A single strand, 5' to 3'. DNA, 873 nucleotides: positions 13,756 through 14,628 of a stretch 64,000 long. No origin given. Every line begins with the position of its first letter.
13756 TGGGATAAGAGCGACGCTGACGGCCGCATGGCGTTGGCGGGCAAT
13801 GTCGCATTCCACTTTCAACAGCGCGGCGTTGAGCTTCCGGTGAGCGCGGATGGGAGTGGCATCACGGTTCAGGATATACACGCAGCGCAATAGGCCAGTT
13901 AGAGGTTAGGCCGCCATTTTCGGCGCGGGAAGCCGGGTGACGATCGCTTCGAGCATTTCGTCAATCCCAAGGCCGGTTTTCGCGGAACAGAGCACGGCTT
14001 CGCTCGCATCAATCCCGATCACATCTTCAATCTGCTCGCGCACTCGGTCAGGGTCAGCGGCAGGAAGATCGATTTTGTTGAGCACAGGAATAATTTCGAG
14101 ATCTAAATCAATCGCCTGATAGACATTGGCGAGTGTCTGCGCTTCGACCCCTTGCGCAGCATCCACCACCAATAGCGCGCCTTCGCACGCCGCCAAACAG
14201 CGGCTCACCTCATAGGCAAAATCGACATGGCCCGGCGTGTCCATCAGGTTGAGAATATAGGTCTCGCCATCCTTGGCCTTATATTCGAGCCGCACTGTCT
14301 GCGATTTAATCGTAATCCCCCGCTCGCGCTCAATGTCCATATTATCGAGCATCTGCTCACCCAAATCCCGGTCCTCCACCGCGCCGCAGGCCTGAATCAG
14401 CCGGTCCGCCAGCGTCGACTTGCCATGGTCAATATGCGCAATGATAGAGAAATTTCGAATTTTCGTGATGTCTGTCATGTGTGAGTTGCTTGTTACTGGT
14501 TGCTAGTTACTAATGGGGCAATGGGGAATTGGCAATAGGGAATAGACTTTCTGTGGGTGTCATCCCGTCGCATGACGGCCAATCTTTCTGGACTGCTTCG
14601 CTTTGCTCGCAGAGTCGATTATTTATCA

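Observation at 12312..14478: lepA (EF4) split into two intact ORFs by a 355-bp insert carrying an oppositely oriented small gene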

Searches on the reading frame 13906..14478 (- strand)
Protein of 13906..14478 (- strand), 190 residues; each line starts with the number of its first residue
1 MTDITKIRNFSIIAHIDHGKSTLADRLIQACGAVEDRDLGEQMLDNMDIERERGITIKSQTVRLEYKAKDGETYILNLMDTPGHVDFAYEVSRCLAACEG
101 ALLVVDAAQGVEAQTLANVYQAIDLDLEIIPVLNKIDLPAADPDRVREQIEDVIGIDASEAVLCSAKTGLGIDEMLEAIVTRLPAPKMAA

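Call 3: search_protein_families(library=pfam, proteins=[window:13906-14478:-], max_evalue=0.1)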
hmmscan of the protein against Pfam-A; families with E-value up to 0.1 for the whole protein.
window:13906-14478:- (190 aa): 8 families
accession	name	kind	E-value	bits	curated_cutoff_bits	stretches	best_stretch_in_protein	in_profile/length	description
PF00009.33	GTP_EFTU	-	8.3e-57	192.3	26.5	1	6-184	2-187/188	Elongation factor Tu GTP binding domain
PF01926.29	MMR_HSR1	-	4e-05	24.1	21.9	1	17-135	9-113/113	50S ribosome-binding GTPase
PF00071.28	Ras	-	0.00011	22.2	21.6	1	56-183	31-160/162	Ras family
PF16897.10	MMR_HSR1_Xtn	-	0.0016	18.9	35.2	1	128-183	57-104/106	C-terminal region of MMR_HSR1 domain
PF08477.19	Roc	-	0.0078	16.9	27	1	51-137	30-119/119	Ras of Complex, Roc, domain of DAPkinase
PF02421.24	FeoB_N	-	0.013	15.5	27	1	77-179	50-156/156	Ferrous iron transport protein B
PF03193.22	RsgA_GTPase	-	0.04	14.2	30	0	98-179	23-104/174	RsgA GTPase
PF09439.16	SRPRB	-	0.054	13.3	25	1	52-128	27-104/178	Signal recognition particle receptor beta subunit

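Call 9: find_encoding_contigs(protein=window:13906-14478:-, flank=6000)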
Protein window:13906-14478:- (190 aa): 5 contigs read that carry it; 3 places shown.
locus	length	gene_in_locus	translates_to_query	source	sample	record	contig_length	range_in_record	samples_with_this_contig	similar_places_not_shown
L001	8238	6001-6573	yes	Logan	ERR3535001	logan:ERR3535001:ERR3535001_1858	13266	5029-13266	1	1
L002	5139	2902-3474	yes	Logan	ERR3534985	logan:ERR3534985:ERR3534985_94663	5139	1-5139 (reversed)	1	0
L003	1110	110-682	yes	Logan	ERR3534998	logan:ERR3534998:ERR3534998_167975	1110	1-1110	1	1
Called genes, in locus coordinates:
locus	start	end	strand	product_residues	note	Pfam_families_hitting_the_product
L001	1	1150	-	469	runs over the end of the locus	PF00330:Aconitase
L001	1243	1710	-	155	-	-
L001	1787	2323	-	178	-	PF01245:Ribosomal_L19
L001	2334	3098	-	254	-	PF01746:tRNA_m1G_MT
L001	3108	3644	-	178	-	PF01782:RimM, PF05239:PRC (weak), PF24986:PRC_RimM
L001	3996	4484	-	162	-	PF00886:Ribosomal_S16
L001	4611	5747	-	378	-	PF00023:Ank (faint), PF12796:Ank_2, PF13606:Ank_3 (faint), PF13637:Ank_4 (faint), PF12796:Ank_2, PF13857:Ank_5 (weak)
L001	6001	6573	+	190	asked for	PF00009:GTP_EFTU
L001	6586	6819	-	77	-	-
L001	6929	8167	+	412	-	PF03144:GTP_EFTU_D2, PF14492:EFG_III (weak), PF00679:EFG_C, PF06421:LepA_C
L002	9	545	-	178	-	PF01782:RimM, PF05239:PRC (weak), PF24986:PRC_RimM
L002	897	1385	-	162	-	PF00886:Ribosomal_S16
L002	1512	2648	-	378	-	PF00023:Ank (faint), PF12796:Ank_2, PF13606:Ank_3 (faint), PF13637:Ank_4 (faint), PF12796:Ank_2, PF13857:Ank_5 (weak)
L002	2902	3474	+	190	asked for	PF00009:GTP_EFTU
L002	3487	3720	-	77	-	-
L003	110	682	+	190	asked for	PF00009:GTP_EFTU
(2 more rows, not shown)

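Call 46: find_homologous_proteins(query=window:13906-14478:-, max_evalue=1e-60)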
Query window:13906-14478:- (190 aa): 7653 proteins with E <= 1e-60 among 8000 candidates; the best 120 are listed.
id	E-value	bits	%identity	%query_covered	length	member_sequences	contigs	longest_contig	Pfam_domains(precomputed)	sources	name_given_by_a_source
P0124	3.8e-104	364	87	99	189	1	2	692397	PF00009.34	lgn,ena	-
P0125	8.0e-104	363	91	97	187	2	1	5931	PF00009.34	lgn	-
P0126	9.8e-104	363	90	98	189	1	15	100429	PF00009.34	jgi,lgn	jgi:GTP-binding protein LepA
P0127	2.1e-103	362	90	99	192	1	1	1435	PF00009.34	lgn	-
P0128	4.1e-102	357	74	98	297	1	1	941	PF01926.30,PF00009.34,PF03144.32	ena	-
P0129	7.7e-102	356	87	99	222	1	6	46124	PF00009.34,PF00071.29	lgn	-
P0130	1.5e-101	356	89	97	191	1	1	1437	PF00009.34,PF00071.29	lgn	-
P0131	3.4e-101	354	88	98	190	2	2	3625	PF00009.34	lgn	-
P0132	7.4e-101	353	88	98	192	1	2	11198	PF00009.34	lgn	-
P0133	2.5e-100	351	88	98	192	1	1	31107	PF00009.34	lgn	-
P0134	4.9e-100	351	87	98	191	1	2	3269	PF00009.34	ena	-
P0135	6.1e-100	350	88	98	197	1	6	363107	PF00009.34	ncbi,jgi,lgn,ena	-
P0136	1.6e-99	349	85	98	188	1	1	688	PF01926.30,PF00009.34,PF00071.29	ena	-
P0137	4.4e-99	347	87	98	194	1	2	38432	PF00009.34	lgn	-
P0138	7.7e-99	347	83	99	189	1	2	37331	PF01926.30,PF00009.34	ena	-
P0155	3.3e-96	338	82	99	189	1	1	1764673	PF00009.34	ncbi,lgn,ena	-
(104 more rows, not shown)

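Call 47: find_encoding_contigs(protein=P0155, flank=6000, max_places=3)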
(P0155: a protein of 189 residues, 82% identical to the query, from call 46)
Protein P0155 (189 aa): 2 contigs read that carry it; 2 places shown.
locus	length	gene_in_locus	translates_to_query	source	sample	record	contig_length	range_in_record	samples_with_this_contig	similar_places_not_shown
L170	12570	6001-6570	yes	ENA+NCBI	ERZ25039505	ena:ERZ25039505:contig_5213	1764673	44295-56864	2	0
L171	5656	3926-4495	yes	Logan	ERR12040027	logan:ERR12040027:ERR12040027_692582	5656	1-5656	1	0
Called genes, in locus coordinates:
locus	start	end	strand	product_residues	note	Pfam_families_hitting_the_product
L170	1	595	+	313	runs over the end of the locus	PF07549:Sec_GG (weak), PF02355:SecD_SecF_C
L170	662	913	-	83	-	-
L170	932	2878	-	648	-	PF06480:FtsH_ext, PF06068:TIP49 (faint), PF00004:AAA, PF07728:AAA_5 (weak), PF17862:AAA_lid_3, PF01434:Peptidase_M41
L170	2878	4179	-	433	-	PF01171:ATP_bind_3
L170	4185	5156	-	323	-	PF16331:TolA_bind_tri, PF12895:ANAPC3 (faint), PF07719:TPR_2 (faint), PF13174:TPR_6 (faint)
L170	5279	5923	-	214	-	PF00730:HhH-GPD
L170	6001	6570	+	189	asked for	PF00009:GTP_EFTU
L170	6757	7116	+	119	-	-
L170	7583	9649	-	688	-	PF00289:Biotin_carb_N, PF02222:ATP-grasp, PF02786:CPSase_L_D2, PF07478:Dala_Dala_lig_C, PF02785:Biotin_carb_C, PF18140:PCC_BT, PF00364:Biotin_lipoyl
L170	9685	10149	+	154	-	-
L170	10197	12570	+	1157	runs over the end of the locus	PF02811:PHP, PF07733:DNA_pol3_alpha, PF17657:DNA_pol3_finger, PF14579:HHH_6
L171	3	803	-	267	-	?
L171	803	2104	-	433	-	PF01171:ATP_bind_3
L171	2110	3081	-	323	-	PF16331:TolA_bind_tri, PF12895:ANAPC3 (faint), PF07719:TPR_2 (faint), PF13174:TPR_6 (faint)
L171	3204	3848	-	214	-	PF00730:HhH-GPD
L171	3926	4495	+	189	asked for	PF00009:GTP_EFTU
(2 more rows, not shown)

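Call 48: find_encoding_contigs(protein=P0124, flank=6000, max_places=2)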
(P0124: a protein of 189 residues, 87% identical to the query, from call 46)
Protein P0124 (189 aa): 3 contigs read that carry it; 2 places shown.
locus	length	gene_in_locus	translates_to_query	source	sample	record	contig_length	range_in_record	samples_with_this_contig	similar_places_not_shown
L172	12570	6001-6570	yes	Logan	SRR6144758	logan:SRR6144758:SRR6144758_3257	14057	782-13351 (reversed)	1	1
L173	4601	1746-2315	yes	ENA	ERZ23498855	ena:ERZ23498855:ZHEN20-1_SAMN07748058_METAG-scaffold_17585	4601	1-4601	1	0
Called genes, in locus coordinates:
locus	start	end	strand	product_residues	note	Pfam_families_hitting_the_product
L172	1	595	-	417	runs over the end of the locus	PF03144:GTP_EFTU_D2, PF14492:EFG_III (weak), PF00679:EFG_C, PF06421:LepA_C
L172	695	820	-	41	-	-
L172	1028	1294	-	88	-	-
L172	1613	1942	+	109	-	PF10877:DUF2671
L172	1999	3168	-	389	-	PF01764:Lipase_3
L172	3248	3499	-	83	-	-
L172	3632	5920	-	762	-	-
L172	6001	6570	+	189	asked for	PF00009:GTP_EFTU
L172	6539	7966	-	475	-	-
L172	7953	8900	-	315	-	PF02463:SMC_N (faint), PF13476:AAA_23 (faint), PF00005:ABC_tran, PF13304:AAA_21 (weak)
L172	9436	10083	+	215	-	PF13417:GST_N_3, PF13409:GST_N_2, PF04399:Glutaredoxin2_C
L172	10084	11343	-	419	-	PF14450:FtsA (weak), PF02491:SHS2_FTSA, PF11104:PilM_2 (weak), PF06723:MreB_Mbl (weak), PF14450:FtsA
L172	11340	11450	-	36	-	-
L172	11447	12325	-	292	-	PF08478:POTRA_1, PF03799:FtsQ_DivIB_C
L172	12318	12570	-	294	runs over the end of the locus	PF01820:Dala_Dala_lig_N, PF07478:Dala_Dala_lig_C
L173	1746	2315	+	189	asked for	PF00009:GTP_EFTU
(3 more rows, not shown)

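Call 62: search_solved_structures(query=window:13906-14478:-, max_evalue=1e-30, show_alignments=1)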
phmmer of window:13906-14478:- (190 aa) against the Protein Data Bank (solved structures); distinct sequences matched with E-value up to 1e-30: 11.
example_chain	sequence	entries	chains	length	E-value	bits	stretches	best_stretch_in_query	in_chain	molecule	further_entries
3deg_C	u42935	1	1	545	7.3e-87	292.9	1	6-187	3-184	GTP-binding protein lepA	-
3cb4_D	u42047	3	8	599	8.9e-87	292.6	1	6-187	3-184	GTP-binding protein lepA | Elongation factor 4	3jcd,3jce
2ywe_A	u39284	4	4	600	2.1e-81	275.1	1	6-187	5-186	GTP-binding protein lepA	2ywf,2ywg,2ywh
5imq_B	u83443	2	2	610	5.4e-73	247.8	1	3-187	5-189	Elongation factor 4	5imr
4w2e_y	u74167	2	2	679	2.1e-72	245.8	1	3-187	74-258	50S ribosomal protein L9, Elongation factor 4 | GDPCP fused to the N-terminus of the ribosomal protein L9,Elongation factor 4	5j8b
8hl1_AEFG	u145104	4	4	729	5.3e-32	114.3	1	1-138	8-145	Elongation factor 2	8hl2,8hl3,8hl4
4zci_A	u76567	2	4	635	7.6e-32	113.8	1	4-161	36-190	GTP-binding protein TypA/BipA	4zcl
4zcm_A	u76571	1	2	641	7.7e-32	113.8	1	4-161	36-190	GTP-binding protein TypA/BipA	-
5a9v_A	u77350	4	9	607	9.1e-32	113.5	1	4-161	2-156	GTP-BINDING PROTEIN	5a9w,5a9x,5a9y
5a9z_CA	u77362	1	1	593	4.1e-31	111.4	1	4-163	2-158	BipA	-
5aa0_BZ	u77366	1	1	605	4.2e-31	111.3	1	4-163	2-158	GTP-binding protein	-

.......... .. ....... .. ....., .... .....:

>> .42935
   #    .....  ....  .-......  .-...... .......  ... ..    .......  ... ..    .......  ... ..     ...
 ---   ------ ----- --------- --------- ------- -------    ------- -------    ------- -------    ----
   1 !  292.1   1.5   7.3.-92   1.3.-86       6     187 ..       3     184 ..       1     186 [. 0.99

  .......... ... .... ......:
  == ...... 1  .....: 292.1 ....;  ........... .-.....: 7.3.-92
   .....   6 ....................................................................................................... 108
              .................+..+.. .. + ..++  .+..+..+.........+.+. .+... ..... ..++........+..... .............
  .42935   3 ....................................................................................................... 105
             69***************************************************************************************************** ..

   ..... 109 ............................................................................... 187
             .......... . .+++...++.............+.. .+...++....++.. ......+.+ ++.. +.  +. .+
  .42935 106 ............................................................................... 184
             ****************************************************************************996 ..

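Call 76: search_protein_families(library=ncbifam, proteins=[window:13906-14478:-], max_evalue=0.01)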
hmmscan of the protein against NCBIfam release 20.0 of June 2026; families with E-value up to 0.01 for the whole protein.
window:13906-14478:- (190 aa): 41 families (the best 25 are shown)
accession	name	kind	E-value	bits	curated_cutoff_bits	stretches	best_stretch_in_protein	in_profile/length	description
TIGR01393.1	lepA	equivalog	1.7e-100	337.1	533.9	1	6-188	2-184/595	translation elongation factor 4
TIGR01394.1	TypA_BipA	equivalog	6.6e-43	146.8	757.3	1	7-160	1-151/594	translational GTPase TypA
TIGR00484.1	EF-G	equivalog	4.6e-35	120.9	659.4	1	2-160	5-161/691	elongation factor G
NF012153.1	tet_protect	equivalog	3.2e-34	118.2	775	1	9-154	2-145/614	tetracycline resistance ribosomal protection protein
NF007583.0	PRK10218.1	equivalog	4.2e-33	114.2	1260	1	4-160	2-155/607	ribosome-dependent GTPase TypA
NF001964.0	PRK00741.1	equivalog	5.7e-32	110.8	473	1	3-158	8-165/529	peptide chain release factor 3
TIGR00490.1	aEF-2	equivalog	1.8e-31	109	738.45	1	1-137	13-149/720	elongation factor EF-2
TIGR00503.1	prfC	equivalog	8.7e-29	100.3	466.95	1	3-159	7-165/527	peptide chain release factor 3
NF000120.3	47473_otr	exception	1e-27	97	900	1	9-152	4-145/608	tetracycline resistance ribosomal protection protein Otr(A)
NF033148.1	tet_protect_M_W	exception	2.3e-27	95.6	1100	1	6-155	2-149/639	TetM/TetW/TetO/TetS family tetracycline resistance ribosomal protection protein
NF009381.0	PRK12740.1-5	subfamily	8.9e-27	93.8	583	1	3-156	5-156/692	elongation factor G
NF009892.0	PRK13351.1-3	equivalog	5.8e-24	84.5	640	1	6-156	2-155/623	elongation factor G-like protein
NF012155.1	tet_protect_M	exception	2.8e-23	82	1420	1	6-153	2-147/639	tetracycline resistance ribosomal protection protein Tet(M)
NF012154.0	tet_protect_Q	exception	7.6e-23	80.6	1425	1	7-151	3-145/638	tetracycline resistance ribosomal protection protein Tet(Q)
NF009891.0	PRK13351.1-1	equivalog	6.4e-21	74.6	597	1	4-155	6-155/681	elongation factor G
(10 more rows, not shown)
